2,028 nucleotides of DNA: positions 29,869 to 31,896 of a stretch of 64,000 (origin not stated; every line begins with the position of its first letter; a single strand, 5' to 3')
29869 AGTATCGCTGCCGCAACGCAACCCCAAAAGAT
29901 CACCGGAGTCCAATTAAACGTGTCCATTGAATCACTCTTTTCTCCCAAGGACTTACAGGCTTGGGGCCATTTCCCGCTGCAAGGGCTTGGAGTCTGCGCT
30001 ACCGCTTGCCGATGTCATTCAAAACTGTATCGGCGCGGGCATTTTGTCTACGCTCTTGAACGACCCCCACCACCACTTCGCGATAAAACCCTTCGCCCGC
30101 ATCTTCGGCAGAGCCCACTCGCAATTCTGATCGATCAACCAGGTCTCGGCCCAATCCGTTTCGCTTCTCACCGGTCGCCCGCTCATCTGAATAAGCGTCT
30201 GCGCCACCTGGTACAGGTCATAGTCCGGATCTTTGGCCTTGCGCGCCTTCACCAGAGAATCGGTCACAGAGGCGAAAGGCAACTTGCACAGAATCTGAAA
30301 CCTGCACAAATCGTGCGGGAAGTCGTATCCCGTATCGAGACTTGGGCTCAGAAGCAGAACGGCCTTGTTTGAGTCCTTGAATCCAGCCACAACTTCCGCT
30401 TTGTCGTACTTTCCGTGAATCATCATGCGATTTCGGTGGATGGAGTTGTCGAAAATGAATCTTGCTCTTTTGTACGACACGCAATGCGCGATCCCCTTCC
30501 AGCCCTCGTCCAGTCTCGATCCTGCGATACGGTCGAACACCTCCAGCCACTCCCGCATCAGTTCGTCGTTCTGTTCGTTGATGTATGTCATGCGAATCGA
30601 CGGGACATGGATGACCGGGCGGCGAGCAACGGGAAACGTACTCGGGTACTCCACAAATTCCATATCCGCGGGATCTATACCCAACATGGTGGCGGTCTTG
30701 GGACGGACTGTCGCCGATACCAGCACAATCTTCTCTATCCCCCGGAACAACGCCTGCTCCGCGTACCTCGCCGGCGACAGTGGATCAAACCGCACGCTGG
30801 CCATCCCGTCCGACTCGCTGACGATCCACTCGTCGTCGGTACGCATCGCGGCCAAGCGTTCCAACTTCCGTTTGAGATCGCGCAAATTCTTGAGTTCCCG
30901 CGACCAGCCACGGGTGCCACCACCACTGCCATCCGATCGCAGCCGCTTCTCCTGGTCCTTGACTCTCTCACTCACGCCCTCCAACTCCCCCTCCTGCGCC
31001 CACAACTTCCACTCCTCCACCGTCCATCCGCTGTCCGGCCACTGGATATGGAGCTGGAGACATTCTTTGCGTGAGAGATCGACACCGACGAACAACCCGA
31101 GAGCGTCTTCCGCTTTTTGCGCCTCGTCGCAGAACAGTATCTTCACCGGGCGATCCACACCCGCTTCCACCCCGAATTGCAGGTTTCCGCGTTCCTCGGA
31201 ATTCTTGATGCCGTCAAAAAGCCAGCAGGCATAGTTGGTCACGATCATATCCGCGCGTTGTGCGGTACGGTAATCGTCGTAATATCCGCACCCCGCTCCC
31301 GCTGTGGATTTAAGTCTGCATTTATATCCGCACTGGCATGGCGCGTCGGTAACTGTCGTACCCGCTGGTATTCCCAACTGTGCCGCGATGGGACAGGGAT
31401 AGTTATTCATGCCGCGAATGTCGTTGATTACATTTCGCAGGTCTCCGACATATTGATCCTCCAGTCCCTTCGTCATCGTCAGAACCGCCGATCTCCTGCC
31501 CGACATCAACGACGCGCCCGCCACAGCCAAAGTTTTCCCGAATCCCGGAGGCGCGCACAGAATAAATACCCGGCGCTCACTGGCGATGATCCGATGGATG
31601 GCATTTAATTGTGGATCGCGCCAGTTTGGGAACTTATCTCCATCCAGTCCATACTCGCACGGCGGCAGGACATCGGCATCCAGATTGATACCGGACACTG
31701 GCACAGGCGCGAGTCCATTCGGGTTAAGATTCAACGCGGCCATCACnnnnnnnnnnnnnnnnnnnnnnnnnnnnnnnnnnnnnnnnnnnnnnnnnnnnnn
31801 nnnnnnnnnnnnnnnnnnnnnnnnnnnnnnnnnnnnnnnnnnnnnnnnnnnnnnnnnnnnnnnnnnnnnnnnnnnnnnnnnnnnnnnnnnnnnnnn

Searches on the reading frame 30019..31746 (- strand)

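Call 32: search_protein_families(library=pfam, proteins=[window:30019-31746:-], max_evalue=0.001)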
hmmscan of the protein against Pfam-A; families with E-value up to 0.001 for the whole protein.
window:30019-31746:- (575 aa): 2 families
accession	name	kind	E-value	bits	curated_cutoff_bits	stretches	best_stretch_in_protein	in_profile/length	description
PF13307.12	Helicase_C_2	-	3.8e-14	53.5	25.3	1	438-543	37-155/170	Helicase C-terminal domain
PF00270.35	DEAD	-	0.00024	21.3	26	0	45-109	3-71/167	DEAD/DEAH box helicase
